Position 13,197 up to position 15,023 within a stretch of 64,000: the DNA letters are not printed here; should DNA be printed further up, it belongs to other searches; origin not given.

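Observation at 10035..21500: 3821-aa secreted mosaic protein combining adhesin-like beta-helices with two different lipid/ester hydrolase domains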

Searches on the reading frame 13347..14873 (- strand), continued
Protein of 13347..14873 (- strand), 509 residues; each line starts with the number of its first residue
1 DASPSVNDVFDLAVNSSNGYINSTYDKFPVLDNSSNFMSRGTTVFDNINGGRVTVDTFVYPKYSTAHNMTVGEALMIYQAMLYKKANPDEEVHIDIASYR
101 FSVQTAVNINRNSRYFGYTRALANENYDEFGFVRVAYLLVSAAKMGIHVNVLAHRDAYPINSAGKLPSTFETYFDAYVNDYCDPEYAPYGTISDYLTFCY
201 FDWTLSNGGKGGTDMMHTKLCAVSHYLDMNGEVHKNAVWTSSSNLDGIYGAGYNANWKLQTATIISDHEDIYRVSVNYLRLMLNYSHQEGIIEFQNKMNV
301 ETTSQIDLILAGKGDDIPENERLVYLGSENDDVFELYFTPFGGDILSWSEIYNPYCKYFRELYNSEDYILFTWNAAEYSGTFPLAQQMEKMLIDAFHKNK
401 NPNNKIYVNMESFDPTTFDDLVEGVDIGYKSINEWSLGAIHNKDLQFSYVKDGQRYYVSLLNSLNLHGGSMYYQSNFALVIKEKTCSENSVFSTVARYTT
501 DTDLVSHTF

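Call 41: search_protein_families(library=pfam, proteins=[L053:9776-14209:+, L084:2892-7790:+, L043:9734-14410:+, L049:206-3745:+, L069:2551-5700:+, L080:9770-13054:+, L001:9848-12793:+], max_evalue=0.001)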
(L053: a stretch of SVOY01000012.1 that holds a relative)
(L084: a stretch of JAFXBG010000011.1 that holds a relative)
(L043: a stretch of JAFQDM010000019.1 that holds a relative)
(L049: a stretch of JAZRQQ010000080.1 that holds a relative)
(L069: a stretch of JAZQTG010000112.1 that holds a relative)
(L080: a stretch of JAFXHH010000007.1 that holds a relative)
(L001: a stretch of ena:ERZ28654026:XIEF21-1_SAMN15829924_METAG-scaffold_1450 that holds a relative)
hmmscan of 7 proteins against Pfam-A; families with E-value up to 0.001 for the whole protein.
L053:9776-14209:+ (1478 aa): 4 families
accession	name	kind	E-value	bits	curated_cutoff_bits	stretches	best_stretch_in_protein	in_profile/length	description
PF13385.13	Laminin_G_3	-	2e-16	60.9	27.6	1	660-810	12-151/151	Concanavalin A-like lectin/glucanases superfamily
PF02368.24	Big_2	-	2.8e-10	40.4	22.8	1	569-633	9-77/79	Bacterial Ig-like domain (group 2)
PF00149.33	Metallophos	-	1.7e-09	38.8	21.5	1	869-1113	2-189/191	Calcineurin-like phosphoesterase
PF00041.27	fn3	-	3.2e-09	37.3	25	1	1300-1367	7-72/84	Fibronectin type III domain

L084:2892-7790:+ (1633 aa): 6 families
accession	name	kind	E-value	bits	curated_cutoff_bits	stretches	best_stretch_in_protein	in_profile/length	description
PF13385.13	Laminin_G_3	-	4.2e-14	53.4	27.6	1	670-819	13-151/151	Concanavalin A-like lectin/glucanases superfamily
PF00404.24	Dockerin_1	-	1.3e-09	38.5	22.9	1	1564-1618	1-55/57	Dockerin type I domain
PF00149.33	Metallophos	-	4.4e-09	37.5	21.5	1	878-1086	2-188/191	Calcineurin-like phosphoesterase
PF02368.24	Big_2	-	1.4e-07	31.8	22.8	1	576-645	6-79/79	Bacterial Ig-like domain (group 2)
PF00041.27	fn3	-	4.5e-06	27.2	25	1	1282-1344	11-72/84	Fibronectin type III domain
PF21910.2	GH85_C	-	0.00071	20.4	27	0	1285-1335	17-66/95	GH85 endohexosaminidases, C-terminal domain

L043:9734-14410:+ (1559 aa): 3 families
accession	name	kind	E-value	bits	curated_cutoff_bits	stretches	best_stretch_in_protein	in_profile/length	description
PF13385.13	Laminin_G_3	-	4.5e-13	50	27.6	1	670-816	13-149/151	Concanavalin A-like lectin/glucanases superfamily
PF00149.33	Metallophos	-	1e-11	46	21.5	1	878-1121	2-189/191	Calcineurin-like phosphoesterase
PF00404.24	Dockerin_1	-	2.1e-07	31.4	22.9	1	1491-1542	2-54/57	Dockerin type I domain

L049:206-3745:+ (1180 aa): 4 families
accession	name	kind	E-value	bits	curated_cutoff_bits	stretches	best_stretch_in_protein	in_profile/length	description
PF13385.13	Laminin_G_3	-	4.5e-14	53.3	27.6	1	663-804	19-150/151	Concanavalin A-like lectin/glucanases superfamily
PF00149.33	Metallophos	-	4.8e-11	43.9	21.5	1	864-1107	2-189/191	Calcineurin-like phosphoesterase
PF02368.24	Big_2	-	0.00013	22.2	22.8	1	585-631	31-78/79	Bacterial Ig-like domain (group 2)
PF21461.3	HL_N-beta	-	0.0009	19.4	27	0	594-630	18-55/57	Hyaluronate lyase, N-terminal beta-sheet domain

L069:2551-5700:+ (1050 aa): 5 families
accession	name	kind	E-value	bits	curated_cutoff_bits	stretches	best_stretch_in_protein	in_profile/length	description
PF13385.13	Laminin_G_3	-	2.6e-10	41.1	27.6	1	670-805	19-143/151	Concanavalin A-like lectin/glucanases superfamily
PF00041.27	fn3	-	5.4e-09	36.6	25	1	873-947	3-75/84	Fibronectin type III domain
PF21461.3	HL_N-beta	-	4.2e-06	26.9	27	1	595-628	12-45/57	Hyaluronate lyase, N-terminal beta-sheet domain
PF02368.24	Big_2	-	8e-06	26.2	22.8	1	572-633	7-74/79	Bacterial Ig-like domain (group 2)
PF21910.2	GH85_C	-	0.00049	20.9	27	0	887-930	19-61/95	GH85 endohexosaminidases, C-terminal domain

L080:9770-13054:+ (1095 aa): 2 families
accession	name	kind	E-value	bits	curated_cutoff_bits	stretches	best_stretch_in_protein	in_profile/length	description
PF00149.33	Metallophos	-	1.5e-11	45.5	21.5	1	807-1022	3-189/191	Calcineurin-like phosphoesterase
PF13385.13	Laminin_G_3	-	2.9e-11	44.2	27.6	1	588-746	14-151/151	Concanavalin A-like lectin/glucanases superfamily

L001:9848-12793:+ (982 aa): 3 families
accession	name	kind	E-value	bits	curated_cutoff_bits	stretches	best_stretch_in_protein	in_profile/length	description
PF13385.13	Laminin_G_3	-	3.1e-25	89.5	27.6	2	299-439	16-151/151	Concanavalin A-like lectin/glucanases superfamily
PF00149.33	Metallophos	-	3.5e-07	31.3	21.5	1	694-905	2-189/191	Calcineurin-like phosphoesterase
PF18998.6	Flg_new_2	-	0.00014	22.2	23.6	1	219-274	16-72/73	Divergent InlB B-repeat domain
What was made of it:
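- On Cellulosomal proteins: Present in unfused relatives L043 and L084 (call 41).
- Closest known: Cellulosomal multi-module enzymes of Ruminococcaceae. Same: Relatives of the PLD-like protein carry Big_2, LamG, fn3 and dockerin (call 41).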

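Call 45: fold_search(model_id=the predicted structure, library=viral)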
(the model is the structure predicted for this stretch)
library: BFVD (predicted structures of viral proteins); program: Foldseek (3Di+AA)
matches with E <= 10: 423; with E <= 0.001: 3
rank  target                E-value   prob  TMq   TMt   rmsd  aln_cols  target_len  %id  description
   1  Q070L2                1.1e-09  1.00  0.41  0.53   8.6       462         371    9  Palmitylated EEV envelope lipase [Nile crocodilepox virus (isolate Crocodylus niloticus/Zimbabwe/Ume/2001)]
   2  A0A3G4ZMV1            5.5e-08  1.00  0.32  0.44  11.4       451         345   12  PLD phosphodiesterase domain-containing protein [Terrestrivirus sp.]
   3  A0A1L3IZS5            1.6e-04  1.00  0.23  0.40   6.8       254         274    9  (no name in the UniProt tables at hand)
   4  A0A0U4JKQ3            2.3e-02  0.95  0.21  0.40   6.8       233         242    9  NucT-like nuclease [Arthrobacter phage Galaxy]
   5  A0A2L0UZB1            7.0e-02  0.06  0.11  0.10  29.9       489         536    8  Multi-sensor signal transduction histidine [Agrobacterium phage Atu_ph07]
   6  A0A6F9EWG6            1.3e-01  0.04  0.07  0.10  24.3       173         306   13  (no name in the UniProt tables at hand)
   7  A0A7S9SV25            1.3e-01  0.07  0.10  0.14  20.0       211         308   10  (no name in the UniProt tables at hand)
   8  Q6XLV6                1.5e-01  0.03  0.08  0.08  22.5       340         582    8  histidine kinase [Feldmannia irregularis virus a]
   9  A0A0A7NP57            2.1e-01  0.08  0.11  0.11  15.6       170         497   14  Calcineurin-like phosphoesterase domain-containing protein [Lactobacillus phage LfeInf]
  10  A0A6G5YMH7            2.4e-01  0.16  0.06  0.09   3.7        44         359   14  (no name in the UniProt tables at hand)
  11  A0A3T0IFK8            2.7e-01  0.04  0.07  0.08  16.6       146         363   13  (no name in the UniProt tables at hand)
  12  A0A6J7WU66            2.7e-01  0.01  0.08  0.09  20.5       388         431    8  YqbQ/XkdQ domain-containing protein [uncultured Caudovirales phage]
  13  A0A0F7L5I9            3.4e-01  0.06  0.06  0.16  10.0        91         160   13  Uncharacterized protein [uncultured marine virus]
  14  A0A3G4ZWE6            4.9e-01  0.03  0.07  0.05  14.6       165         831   14  Endonuclease [Faunusvirus sp.]
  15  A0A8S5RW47            5.2e-01  0.10  0.06  0.13   6.8        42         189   14  Uncharacterized protein [Siphoviridae sp. ctHip2]
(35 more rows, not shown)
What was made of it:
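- On PLD superfamily (HKD phosphodiesterases): The BFVD top hits are a poxvirus F13-like lipase and a PLD-domain protein (call 45).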

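Call 59: search_protein_representatives(alignment_id=A1)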
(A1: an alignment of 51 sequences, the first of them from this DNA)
Query: 51 sequences, 557 profile positions. Proteins with E-value up to 0.001 (for the whole library): 201; up to 1e-10: 177; up to 1e-30: 119. The best 150 are listed.
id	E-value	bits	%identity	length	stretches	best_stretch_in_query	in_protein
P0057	5.2e-224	761.1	-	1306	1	15-554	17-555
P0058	4.8e-222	754.6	-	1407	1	17-554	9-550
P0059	2.1e-221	752.6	-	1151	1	6-554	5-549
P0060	1.0e-217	740.4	-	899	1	6-555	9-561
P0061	1.8e-213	726.3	-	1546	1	1-553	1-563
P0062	3.2e-213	725.5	-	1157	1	3-554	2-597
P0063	3.9e-209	712.0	-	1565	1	59-551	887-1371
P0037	8.8e-209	710.9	-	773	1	1-554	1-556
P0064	2.0e-208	709.7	-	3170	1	51-552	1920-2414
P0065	3.0e-205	699.2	-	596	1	6-552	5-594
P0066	3.4e-205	699.0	-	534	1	76-556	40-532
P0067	4.4e-205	698.6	-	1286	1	46-551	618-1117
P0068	4.7e-205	698.6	-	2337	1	37-554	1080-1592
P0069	3.0e-204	695.9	-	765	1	3-552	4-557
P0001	5.2e-204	695.1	-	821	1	44-554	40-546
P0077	1.9e-200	683.4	-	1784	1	36-554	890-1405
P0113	2.0e-167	574.3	-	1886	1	57-553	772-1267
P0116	2.4e-159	547.7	-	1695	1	44-548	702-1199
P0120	1.3e-157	541.9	-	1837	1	37-549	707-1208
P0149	1.2e-59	218.5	-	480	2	78-335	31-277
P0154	2.0e-54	201.3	-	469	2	94-338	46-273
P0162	2.0e-42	161.7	-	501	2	41-348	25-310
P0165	9.5e-36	139.7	-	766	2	94-348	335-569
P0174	1.4e-28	116.0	-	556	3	62-335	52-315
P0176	1.2e-27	112.9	-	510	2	87-429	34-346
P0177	6.1e-27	110.6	-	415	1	104-546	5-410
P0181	2.1e-25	105.5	-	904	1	457-553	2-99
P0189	5.7e-21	90.9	-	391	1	138-532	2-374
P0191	2.1e-20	89.0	-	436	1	110-546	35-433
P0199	7.8e-19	83.8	-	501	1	60-534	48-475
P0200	1.3e-18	83.1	-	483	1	79-553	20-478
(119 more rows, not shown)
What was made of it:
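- On PLD superfamily (HKD phosphodiesterases): Profile hits P0191, P0199 and P0200 (E 2e-20 to 1e-18 against the family profile, call 59) score 29.5-37.9 bits on PF13091, whose cutoff is 27.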

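Call 60: search_protein_families(library=pfam, proteins=[P0149, P0154, P0162, P0174, P0176, P0177, P0189, P0191, P0199, P0200], max_evalue=0.1)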
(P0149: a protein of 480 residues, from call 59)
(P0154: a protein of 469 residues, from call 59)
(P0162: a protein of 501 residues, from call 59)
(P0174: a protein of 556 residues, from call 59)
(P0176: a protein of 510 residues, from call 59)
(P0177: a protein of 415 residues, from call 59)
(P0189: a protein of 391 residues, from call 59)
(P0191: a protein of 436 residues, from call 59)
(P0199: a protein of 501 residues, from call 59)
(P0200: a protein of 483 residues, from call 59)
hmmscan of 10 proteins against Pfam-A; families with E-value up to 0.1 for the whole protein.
P0149 (480 aa): 2 families
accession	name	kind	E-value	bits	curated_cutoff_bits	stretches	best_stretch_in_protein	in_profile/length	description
PF13091.12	PLDc_2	-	0.0002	21.6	27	0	122-239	15-108/132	PLD-like domain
PF04932.20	Wzy_C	-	0.076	13.2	31.7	0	6-79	38-112/149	O-Antigen ligase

P0154 (469 aa): 1 family
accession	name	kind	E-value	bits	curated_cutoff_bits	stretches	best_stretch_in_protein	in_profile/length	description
PF13091.12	PLDc_2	-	5.1e-05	23.6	27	1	121-231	16-106/132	PLD-like domain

P0162 (501 aa): 1 family
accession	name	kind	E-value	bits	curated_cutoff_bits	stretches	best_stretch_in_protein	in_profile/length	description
PF13091.12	PLDc_2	-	0.0034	17.7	27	0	157-257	22-102/132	PLD-like domain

P0174 (556 aa): 3 families
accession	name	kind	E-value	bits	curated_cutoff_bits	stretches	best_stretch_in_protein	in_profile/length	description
PF13091.12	PLDc_2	-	2.9e-05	24.4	27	0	161-275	22-102/132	PLD-like domain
PF09565.16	RE_NgoFVII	-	0.013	15.2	23.8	1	469-537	65-133/162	NgoFVII restriction endonuclease N-terminal PLD domain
PF10450.15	POC1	-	0.041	13.3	22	0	88-159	78-150/273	POC1 chaperone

P0176 (510 aa): 1 family
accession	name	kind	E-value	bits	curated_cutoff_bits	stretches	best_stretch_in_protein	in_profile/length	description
PF13091.12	PLDc_2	-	8.3e-06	26.1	27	1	120-214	22-101/132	PLD-like domain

P0177 (415 aa): 1 family
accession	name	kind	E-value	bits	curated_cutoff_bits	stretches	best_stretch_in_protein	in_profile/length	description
PF13091.12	PLDc_2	-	3.2e-05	24.2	27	1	348-409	77-131/132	PLD-like domain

P0189 (391 aa): 1 family
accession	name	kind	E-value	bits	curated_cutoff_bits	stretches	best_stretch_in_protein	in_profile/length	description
PF13091.12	PLDc_2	-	5.8e-05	23.4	27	1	44-178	23-132/132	PLD-like domain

P0191 (436 aa): 1 family
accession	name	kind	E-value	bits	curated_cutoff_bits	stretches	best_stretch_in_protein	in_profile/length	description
PF13091.12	PLDc_2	-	7.6e-07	29.5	27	1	101-239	23-132/132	PLD-like domain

P0199 (501 aa): 2 families
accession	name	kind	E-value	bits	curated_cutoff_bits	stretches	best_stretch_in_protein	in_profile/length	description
PF13091.12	PLDc_2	-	2.6e-08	34.2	27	2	162-265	22-105/132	PLD-like domain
PF09565.16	RE_NgoFVII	-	0.0068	16.2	23.8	1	396-468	62-130/162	NgoFVII restriction endonuclease N-terminal PLD domain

P0200 (483 aa): 3 families
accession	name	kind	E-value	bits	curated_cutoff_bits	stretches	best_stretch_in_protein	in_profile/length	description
PF13091.12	PLDc_2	-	1.8e-09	37.9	27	2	413-470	79-131/132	PLD-like domain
PF02815.25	MIR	-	0.026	14.9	25.6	1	226-371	13-119/185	MIR domain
PF09565.16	RE_NgoFVII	-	0.05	13.3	23.8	1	413-470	91-148/162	NgoFVII restriction endonuclease N-terminal PLD domain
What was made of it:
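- On PLD superfamily (HKD phosphodiesterases): Seven others score just below the cutoff (call 60).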

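Call 76: find_related_loci(query=A1, collection=viral_contigs, flank=8000)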
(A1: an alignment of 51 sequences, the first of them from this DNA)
Query A1 (509 aa) in viral_contigs; peptide patterns used: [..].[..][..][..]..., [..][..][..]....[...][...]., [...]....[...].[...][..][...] (x = any residue, [..] = any of these).
99 stretches matched a pattern, but none encodes a relative of the query by tblastn (E <= 1e-3).
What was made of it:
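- Tried and rejected: A scan of viral contigs for the PLD-like family found no relative (call 76).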

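Call 79: search_protein_families(library=pfam, proteins=[P0060, P0113, P0120, P0116, P0077, P0181, P0165], max_evalue=0.001)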
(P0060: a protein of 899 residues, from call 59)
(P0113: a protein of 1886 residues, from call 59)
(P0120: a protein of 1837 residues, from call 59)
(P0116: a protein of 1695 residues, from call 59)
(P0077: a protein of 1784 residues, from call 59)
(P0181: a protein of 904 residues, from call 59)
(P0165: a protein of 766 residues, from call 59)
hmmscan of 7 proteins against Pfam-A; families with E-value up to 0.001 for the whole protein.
P0060 (899 aa): 2 families
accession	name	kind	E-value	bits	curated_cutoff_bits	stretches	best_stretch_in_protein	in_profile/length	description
PF13472.12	Lipase_GDSL_2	-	1.3e-20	75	32.9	1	572-768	1-178/178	GDSL-like Lipase/Acylhydrolase family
PF00657.28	Lipase_GDSL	-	2e-14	54.7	23.6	1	570-772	1-207/208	GDSL-like Lipase/Acylhydrolase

P0113 (1886 aa): 2 families
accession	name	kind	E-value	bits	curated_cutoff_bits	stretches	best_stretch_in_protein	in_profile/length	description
PF02415.23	Chlam_PMP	-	2.8e-09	36.7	20.6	0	459-481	1-19/19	Chlamydia polymorphic membrane protein (Chlamydia_PMP) repeat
PF25788.1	Ig_Rha78A_N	-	8.6e-05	23.2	27.4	0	1814-1885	32-101/105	Rha78A-like, N-terminal immunoglobulin domain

P0120 (1837 aa): 2 families
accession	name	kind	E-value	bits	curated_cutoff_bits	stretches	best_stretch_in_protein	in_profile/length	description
PF02415.23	Chlam_PMP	-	8.2e-09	35.2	20.6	1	331-348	1-18/19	Chlamydia polymorphic membrane protein (Chlamydia_PMP) repeat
PF00041.27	fn3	-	1.5e-05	25.6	25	1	1753-1819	11-72/84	Fibronectin type III domain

P0116 (1695 aa): 2 families
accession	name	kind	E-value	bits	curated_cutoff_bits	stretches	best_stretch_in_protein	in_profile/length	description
PF02415.23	Chlam_PMP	-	3.8e-30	101.1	20.6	0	322-338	2-18/19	Chlamydia polymorphic membrane protein (Chlamydia_PMP) repeat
PF00041.27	fn3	-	0.0002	22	25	1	1613-1687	14-81/84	Fibronectin type III domain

P0077 (1784 aa): 3 families
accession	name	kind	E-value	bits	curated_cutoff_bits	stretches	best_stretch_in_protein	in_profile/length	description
PF02415.23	Chlam_PMP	-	5.5e-36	119.1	20.6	0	764-782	1-19/19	Chlamydia polymorphic membrane protein (Chlamydia_PMP) repeat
PF09479.16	Flg_new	-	6.1e-18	65.1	27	1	1411-1473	2-63/65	Listeria-Bacteroides repeat domain (List_Bact_rpt)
PF02368.24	Big_2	-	4.1e-09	36.7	22.8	1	1721-1772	23-74/79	Bacterial Ig-like domain (group 2)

P0181 (904 aa): 1 family
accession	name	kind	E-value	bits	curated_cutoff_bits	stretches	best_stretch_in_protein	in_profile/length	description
PF13385.13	Laminin_G_3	-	1.7e-14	54.6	27.6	1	199-340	14-151/151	Concanavalin A-like lectin/glucanases superfamily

P0165 (766 aa): 1 family
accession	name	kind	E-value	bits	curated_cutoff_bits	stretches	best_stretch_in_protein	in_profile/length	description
PF00395.25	SLH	-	1.2e-26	92.8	20.8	3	146-188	2-44/44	S-layer homology domain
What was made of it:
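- Relatives carry dockerin (call 41) or SLH (call 79).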

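Call 80: find_encoding_contigs(protein=P0060, flank=8000, max_places=2)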
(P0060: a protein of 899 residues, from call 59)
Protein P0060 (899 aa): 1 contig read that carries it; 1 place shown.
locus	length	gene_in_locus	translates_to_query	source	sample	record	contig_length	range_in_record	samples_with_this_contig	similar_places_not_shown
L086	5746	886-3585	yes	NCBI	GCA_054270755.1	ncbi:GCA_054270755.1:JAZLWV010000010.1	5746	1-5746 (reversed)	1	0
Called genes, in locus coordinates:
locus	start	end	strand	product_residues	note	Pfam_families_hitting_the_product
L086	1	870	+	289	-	?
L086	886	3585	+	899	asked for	PF00657:Lipase_GDSL, PF13472:Lipase_GDSL_2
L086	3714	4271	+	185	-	-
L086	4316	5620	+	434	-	PF01553:Acyltransferase (faint)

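Call 86: find_encoding_contigs(protein=P0200, flank=6000, max_places=2)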
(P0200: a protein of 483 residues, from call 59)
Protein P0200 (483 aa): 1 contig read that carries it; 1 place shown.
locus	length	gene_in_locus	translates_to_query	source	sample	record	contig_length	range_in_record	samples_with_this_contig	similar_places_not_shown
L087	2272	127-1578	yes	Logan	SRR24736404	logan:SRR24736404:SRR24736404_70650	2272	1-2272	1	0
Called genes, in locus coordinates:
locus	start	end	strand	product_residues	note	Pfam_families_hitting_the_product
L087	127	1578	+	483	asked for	PF13091:PLDc_2 (faint)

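Call 87: find_encoding_contigs(protein=P0149, flank=6000, max_places=2)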
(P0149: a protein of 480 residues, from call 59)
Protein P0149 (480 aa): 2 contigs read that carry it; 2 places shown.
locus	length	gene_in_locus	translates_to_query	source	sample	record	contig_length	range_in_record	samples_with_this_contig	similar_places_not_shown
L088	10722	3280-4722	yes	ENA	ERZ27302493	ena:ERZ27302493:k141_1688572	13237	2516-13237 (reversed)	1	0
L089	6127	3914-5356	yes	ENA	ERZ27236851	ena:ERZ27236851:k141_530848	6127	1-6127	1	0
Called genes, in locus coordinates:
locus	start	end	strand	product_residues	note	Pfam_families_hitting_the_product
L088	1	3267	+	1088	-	?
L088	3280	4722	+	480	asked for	-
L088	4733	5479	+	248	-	-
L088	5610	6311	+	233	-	PF14808:TMEM164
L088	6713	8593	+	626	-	-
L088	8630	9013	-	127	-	PF08769:Spo0A_C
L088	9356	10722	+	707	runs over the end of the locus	PF03477:ATP-cone, PF13597:NRDD, PF01228:Gly_radical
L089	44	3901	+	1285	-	-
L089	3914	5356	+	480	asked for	-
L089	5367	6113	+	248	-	-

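Call 88: find_encoding_contigs(protein=P0191, flank=6000, max_places=2)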
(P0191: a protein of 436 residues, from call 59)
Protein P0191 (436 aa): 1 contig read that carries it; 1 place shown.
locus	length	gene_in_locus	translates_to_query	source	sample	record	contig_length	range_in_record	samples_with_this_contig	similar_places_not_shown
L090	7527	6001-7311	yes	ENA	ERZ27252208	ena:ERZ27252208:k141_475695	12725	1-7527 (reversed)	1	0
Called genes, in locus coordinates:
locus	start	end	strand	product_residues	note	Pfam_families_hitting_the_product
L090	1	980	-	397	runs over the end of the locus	PF00108:Thiolase_N, PF22691:Thiolase_C_1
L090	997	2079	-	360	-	PF00108:Thiolase_N (weak)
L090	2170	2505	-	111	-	PF02036:SCP2, PF14864:Alkyl_sulf_C (weak)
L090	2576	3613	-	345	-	-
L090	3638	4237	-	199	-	PF12844:HTH_19, PF13413:HTH_25 (weak), PF13443:HTH_26 (weak), PF13560:HTH_31, PF01381:HTH_3, PF07883:Cupin_2 (weak)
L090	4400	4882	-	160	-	-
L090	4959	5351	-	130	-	-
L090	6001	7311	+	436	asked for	PF13091:PLDc_2 (faint)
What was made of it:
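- Tried and rejected: The contexts of distant relatives P0200 and P0191 were uninformative (calls 86, 88).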
